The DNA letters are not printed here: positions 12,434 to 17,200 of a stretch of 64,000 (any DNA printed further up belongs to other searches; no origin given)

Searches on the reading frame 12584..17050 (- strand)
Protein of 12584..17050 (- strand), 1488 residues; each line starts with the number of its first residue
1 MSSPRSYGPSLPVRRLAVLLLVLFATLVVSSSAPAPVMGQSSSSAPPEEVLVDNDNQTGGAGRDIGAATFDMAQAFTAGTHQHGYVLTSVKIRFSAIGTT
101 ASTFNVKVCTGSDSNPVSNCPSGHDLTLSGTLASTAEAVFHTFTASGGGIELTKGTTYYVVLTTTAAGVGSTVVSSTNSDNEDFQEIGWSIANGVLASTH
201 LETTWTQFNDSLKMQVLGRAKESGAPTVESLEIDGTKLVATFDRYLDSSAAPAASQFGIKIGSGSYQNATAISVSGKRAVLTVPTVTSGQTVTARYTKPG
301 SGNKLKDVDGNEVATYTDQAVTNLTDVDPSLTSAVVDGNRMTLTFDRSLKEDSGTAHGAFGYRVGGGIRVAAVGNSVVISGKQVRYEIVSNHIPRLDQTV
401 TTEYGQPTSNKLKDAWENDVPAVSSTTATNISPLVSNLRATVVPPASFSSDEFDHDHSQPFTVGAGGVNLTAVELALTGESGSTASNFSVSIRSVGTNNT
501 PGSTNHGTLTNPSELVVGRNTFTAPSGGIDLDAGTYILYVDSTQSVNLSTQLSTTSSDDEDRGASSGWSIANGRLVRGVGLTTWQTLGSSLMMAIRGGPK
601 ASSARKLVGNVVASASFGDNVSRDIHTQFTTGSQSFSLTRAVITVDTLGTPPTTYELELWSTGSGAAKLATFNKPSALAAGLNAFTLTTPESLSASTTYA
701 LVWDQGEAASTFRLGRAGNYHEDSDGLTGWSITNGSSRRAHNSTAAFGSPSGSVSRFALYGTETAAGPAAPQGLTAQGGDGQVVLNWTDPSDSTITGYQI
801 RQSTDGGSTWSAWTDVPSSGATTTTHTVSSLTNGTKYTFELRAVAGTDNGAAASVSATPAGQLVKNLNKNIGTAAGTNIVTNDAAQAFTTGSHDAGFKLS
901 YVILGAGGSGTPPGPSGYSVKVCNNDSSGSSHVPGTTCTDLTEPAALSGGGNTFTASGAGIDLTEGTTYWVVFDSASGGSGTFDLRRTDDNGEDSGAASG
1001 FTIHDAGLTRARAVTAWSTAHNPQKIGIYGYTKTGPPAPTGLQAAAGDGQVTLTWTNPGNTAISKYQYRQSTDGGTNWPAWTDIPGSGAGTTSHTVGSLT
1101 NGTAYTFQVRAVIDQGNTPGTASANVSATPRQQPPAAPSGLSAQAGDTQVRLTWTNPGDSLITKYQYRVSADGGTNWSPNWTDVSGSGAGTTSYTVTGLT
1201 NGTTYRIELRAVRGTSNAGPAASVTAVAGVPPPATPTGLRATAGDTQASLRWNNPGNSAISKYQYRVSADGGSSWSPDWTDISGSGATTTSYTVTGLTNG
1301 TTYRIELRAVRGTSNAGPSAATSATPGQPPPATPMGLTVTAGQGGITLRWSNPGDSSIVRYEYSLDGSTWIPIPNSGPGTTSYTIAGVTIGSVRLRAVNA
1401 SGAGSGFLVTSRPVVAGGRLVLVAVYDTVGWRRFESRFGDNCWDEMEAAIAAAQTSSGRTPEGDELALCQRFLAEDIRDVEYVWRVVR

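Call 71: search_protein_families(library=pfam, proteins=[window:12584-17050:-], max_evalue=0.001)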
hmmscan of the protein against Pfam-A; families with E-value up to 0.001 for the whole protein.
window:12584-17050:- (1488 aa): 6 families
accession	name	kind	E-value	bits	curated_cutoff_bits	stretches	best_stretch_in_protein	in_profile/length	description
PF00041.27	fn3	-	1.1e-46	157.3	25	4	770-850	2-75/84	Fibronectin type III domain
PF25059.1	FN3_DSCAM-DSCAML_C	-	3.9e-12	46.8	39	0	1276-1322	32-79/89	DSCAM/DSCAML C-terminal Fn3-like domain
PF13753.12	SWM_repeat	-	1.5e-11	44.8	27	1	224-299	4-84/86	Putative flagellar system-associated repeat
PF16656.11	Pur_ac_phosph_N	-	2.7e-11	44.3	30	0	1143-1213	8-82/93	Purple acid Phosphatase, N-terminal domain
PF10179.15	NDNF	-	4e-05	24.1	27.3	0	822-854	87-119/127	Neuron-derived neurotrophic factor, first Fn(III) domain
PF25788.1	Ig_Rha78A_N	-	6.7e-05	23.5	27.4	0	785-854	22-94/105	Rha78A-like, N-terminal immunoglobulin domain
